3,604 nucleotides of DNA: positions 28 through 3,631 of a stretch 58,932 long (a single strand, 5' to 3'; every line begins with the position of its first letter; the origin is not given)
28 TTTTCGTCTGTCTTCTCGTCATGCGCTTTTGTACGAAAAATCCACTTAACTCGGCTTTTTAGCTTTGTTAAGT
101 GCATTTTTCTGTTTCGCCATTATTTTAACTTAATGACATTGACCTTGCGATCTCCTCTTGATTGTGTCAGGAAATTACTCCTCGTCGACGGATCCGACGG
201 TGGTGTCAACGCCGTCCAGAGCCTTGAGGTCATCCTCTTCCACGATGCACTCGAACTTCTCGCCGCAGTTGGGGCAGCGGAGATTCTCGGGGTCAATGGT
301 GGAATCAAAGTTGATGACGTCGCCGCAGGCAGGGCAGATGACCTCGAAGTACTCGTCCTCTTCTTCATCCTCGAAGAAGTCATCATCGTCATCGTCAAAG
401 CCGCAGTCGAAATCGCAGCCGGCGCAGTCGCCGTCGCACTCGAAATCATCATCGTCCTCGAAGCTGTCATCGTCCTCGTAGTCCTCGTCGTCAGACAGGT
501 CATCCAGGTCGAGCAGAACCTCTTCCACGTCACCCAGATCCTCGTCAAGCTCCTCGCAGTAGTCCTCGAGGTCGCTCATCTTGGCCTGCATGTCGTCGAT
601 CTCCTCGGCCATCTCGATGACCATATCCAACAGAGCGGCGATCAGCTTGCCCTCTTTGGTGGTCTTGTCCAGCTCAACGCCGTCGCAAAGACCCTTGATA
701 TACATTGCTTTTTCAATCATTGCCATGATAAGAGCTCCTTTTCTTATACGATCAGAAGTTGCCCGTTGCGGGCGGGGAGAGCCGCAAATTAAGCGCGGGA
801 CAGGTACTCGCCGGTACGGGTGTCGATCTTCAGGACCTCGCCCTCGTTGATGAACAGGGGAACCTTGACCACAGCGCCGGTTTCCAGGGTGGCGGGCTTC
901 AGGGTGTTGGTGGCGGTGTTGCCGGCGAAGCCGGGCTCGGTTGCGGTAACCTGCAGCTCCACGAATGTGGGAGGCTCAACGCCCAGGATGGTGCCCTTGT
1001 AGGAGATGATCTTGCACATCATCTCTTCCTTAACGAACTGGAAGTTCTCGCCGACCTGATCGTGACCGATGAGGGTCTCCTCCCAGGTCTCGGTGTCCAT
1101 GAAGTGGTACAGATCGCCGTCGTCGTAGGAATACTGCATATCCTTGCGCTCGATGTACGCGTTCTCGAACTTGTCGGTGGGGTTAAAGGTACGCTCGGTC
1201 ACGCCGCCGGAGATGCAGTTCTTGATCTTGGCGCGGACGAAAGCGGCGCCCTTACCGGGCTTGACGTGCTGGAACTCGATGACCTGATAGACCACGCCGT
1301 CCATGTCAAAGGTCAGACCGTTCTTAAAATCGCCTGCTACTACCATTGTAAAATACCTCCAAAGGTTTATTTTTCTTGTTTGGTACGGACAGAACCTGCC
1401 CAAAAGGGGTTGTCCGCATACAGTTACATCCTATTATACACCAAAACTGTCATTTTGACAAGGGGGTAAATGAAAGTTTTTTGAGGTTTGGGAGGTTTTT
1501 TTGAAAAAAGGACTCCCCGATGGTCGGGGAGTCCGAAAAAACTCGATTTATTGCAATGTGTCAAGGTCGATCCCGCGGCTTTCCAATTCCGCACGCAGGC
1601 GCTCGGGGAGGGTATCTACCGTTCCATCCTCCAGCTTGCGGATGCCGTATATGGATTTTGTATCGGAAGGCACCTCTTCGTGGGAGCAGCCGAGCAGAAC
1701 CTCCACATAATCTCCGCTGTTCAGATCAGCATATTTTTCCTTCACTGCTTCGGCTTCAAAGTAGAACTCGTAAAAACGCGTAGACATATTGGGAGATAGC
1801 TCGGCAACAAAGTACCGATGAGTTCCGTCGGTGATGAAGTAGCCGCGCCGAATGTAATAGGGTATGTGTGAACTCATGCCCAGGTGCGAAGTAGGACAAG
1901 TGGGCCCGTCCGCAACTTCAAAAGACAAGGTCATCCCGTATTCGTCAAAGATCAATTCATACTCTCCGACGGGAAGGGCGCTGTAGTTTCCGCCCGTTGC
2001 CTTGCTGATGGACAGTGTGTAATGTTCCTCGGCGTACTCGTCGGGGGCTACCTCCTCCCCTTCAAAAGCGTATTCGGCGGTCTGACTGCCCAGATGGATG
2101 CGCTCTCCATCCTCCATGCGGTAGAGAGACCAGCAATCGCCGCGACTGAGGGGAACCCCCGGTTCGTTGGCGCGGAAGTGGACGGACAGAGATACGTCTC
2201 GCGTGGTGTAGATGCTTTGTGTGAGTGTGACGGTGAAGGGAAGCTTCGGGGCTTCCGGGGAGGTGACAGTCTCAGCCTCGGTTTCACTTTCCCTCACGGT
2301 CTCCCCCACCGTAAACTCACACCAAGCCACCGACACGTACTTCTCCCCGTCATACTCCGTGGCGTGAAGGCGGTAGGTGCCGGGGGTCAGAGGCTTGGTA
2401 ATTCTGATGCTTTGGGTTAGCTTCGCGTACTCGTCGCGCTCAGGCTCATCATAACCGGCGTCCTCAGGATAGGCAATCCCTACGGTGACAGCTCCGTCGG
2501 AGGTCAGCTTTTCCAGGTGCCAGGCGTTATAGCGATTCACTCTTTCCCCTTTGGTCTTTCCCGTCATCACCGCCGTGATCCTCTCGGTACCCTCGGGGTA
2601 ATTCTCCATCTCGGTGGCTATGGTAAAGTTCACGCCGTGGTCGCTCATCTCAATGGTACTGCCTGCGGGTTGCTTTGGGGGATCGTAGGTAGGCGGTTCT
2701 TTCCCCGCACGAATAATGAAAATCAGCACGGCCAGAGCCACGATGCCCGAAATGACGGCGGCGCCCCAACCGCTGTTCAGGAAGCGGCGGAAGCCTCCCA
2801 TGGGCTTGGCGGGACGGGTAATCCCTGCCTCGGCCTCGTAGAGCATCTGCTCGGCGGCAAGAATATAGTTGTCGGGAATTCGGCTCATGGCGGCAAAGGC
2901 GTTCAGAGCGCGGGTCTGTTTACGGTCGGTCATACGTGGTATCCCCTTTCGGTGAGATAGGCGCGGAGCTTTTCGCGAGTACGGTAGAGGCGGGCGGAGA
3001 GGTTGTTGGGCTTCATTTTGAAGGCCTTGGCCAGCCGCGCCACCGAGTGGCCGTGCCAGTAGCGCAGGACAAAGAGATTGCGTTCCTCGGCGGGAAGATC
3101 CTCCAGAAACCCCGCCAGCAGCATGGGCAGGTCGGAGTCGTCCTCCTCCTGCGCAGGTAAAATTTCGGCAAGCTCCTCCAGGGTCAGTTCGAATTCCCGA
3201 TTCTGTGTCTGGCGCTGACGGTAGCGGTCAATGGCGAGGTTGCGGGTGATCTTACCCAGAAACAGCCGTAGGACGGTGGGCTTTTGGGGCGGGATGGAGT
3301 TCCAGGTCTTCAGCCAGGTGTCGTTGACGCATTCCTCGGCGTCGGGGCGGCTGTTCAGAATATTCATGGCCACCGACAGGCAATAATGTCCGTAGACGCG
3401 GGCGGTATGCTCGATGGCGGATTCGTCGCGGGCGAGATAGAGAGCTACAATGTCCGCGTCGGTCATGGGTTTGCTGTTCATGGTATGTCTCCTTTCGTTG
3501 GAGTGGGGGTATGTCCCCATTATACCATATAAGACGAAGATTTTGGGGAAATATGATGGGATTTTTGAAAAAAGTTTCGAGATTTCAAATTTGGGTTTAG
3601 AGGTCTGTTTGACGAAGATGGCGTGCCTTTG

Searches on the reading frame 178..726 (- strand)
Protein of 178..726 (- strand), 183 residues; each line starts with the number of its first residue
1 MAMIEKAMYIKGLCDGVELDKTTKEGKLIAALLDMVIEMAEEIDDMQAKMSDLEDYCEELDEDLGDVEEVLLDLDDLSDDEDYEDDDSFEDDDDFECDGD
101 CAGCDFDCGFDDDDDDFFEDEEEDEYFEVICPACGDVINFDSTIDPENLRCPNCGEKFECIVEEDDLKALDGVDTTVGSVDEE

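Call 38: search_protein_families(library=pfam, proteins=[window:178-726:-], max_evalue=0.001)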
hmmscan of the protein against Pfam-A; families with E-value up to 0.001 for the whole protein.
window:178-726:- (183 aa): 2 families
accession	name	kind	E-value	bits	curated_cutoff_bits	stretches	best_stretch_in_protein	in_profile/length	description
PF17283.8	Zn_ribbon_SprT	-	1.7e-05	25.2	28.1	1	130-158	6-34/38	SprT-like zinc ribbon domain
PF13248.11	Zn_ribbon_3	-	0.00065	19.5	27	0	128-158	2-26/26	zinc-ribbon domain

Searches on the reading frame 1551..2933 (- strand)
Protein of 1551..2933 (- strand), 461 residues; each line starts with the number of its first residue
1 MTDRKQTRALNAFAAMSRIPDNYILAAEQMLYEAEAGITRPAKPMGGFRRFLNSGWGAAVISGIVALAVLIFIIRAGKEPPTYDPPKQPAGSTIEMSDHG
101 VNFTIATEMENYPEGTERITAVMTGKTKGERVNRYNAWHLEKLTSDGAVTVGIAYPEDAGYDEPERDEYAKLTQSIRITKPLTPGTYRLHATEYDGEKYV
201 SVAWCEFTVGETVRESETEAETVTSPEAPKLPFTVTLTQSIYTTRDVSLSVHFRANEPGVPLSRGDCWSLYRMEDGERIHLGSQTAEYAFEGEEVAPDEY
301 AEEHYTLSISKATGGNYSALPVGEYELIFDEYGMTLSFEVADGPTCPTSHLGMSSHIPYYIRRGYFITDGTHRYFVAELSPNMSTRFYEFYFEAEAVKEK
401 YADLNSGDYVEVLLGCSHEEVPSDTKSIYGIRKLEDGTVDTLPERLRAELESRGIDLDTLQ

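Call 11: search_protein_families(library=pfam, proteins=[window:1551-2933:-], max_evalue=0.01)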
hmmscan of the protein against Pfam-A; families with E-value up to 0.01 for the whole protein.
window:1551-2933:- (461 aa): 1 family
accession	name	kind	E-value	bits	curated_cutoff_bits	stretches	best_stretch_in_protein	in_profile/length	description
PF20251.4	Big_14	-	0.00082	19.8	27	0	101-189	3-90/104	Bacterial Ig-like domain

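Call 12: search_protein_families(library=ncbifam, proteins=[window:1551-2933:-], max_evalue=0.01)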
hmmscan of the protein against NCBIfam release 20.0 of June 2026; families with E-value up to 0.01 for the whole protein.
window:1551-2933:- (461 aa): 0 families

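Call 77: predict_structure(protein=window:1551-2933:-)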
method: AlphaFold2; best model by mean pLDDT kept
length: 461 residues; sequences in the alignment: 1
mean_pLDDT: 39.8   pTM: 0.27
mean pLDDT of the five models: 39.8, 37.6, 35.8, 35.6, 33.5
residues with pLDDT >= 90: 0; 70-90: 3; 50-70: 107; < 50: 351
segments of 3 or more residues with pLDDT < 50: 4-10, 18-20, 37-46, 48-50, 72-136, 155-176, 211-267, 283-320, 330-337, 339-461
pLDDT, mean of each block of 10 residues (from residue 1): 42 47 54 49 43 55 56 38 26 32 35 34 38 51 64 47 38 48 65 54 55 26 22 27 31 35 43 62 43 32 37 38 53 45 27 23 33 33 25 29 30 26 28 30 41 40 26
secondary structure, 60 per line:
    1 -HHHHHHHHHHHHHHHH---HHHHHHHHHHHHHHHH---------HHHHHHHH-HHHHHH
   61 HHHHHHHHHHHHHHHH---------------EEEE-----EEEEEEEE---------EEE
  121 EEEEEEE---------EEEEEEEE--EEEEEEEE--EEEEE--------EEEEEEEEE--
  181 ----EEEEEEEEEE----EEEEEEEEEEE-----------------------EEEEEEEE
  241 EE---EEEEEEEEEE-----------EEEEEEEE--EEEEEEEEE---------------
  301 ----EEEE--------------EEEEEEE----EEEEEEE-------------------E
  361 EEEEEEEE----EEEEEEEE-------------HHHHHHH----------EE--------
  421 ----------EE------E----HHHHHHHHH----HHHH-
elements in order: H2-17 H21-36 H46-53 H55-76 E92-95 E101-108 E118-127 E137-144 E147-154 E157-161 E170-178 E185-194 E199-209 E233-242 E246-255 E267-274 E277-285 E305-308 E323-329 E334-340 E360-368 E373-380 H394-400 H444-452 H457-460

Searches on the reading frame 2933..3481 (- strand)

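Call 11: search_protein_families(library=pfam, proteins=[window:2933-3481:-], max_evalue=0.01)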
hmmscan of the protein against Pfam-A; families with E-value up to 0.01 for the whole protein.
window:2933-3481:- (183 aa): 4 families
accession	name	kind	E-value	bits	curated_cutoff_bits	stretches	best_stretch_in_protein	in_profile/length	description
PF04542.20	Sigma70_r2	-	2.2e-10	40.6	24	1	35-91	10-69/71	Sigma-70 region 2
PF08281.18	Sigma70_r4_2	-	2.4e-09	37.1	25.7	1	125-172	7-54/54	Sigma-70, region 4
PF04545.22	Sigma70_r4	-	2e-06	27.6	24.1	1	126-173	2-49/50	Sigma-70, region 4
PF07638.17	Sigma70_ECF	-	0.00018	21.9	21.1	1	76-175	80-182/185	ECF sigma factor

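Call 12: search_protein_families(library=ncbifam, proteins=[window:2933-3481:-], max_evalue=0.01)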
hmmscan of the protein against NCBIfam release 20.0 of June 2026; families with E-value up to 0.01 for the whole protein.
window:2933-3481:- (183 aa): 73 families (the best 25 are shown)
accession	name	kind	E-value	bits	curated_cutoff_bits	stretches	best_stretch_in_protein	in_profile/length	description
TIGR02937.1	sigma70-ECF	superfamily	4.1e-22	78.6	42.9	1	22-176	2-165/165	sigma-70 family RNA polymerase sigma factor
NF058625.1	sigma_PG0214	equivalog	2.5e-18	66.3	130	1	35-179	18-164/170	GFO_1088 family ECF-type sigma factor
NF008888.0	PRK11922.1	equivalog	1.3e-16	60.9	204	1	5-178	14-198/231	RNA polymerase sigma factor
NF004113.0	PRK05602.1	equivalog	4.6e-16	59.1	208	1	6-179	30-204/211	RNA polymerase sigma factor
NF007227.0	PRK09645.1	subfamily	4.4e-15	56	202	1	27-181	19-175/177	sigma-70 family RNA polymerase sigma factor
TIGR02985.1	Sig70_bacteroi1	subfamily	1.7e-14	54.3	126.4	1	30-176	10-162/162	RNA polymerase sigma-70 factor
TIGR02989.1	Sig-70_gvs1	subfamily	6.7e-14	52.1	124.55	1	38-173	18-155/158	RNA polymerase sigma-70 factor, Rhodopirellula/Verrucomicrobium family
NF009166.1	PRK12513.1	equivalog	2.7e-12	46.8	206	1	4-179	5-189/193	RNA polymerase sigma factor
TIGR02983.1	SigE-fam_strep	subfamily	1.3e-11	44.6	141.55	1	35-178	20-160/162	SigE family RNA polymerase sigma factor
NF009172.0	PRK12519.1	subfamily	1.3e-11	44.4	222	1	4-178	12-191/194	RNA polymerase sigma factor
NF009171.0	PRK12518.1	equivalog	1.6e-11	44.4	208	1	6-181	12-189/191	RNA polymerase sigma factor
NF009176.0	PRK12524.1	equivalog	6.8e-11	42.3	264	1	6-177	11-185/196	RNA polymerase sigma factor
NF007224.0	PRK09642.1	equivalog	8.7e-11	42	212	1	29-178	3-156/160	RNA polymerase sigma factor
NF007229.0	PRK09647.1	equivalog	1.7e-10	40.6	265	1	19-179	47-205/220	RNA polymerase sigma factor SigE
TIGR02959.1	SigZ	equivalog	4e-10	39.8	168.65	1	44-177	18-149/170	RNA polymerase sigma factor SigZ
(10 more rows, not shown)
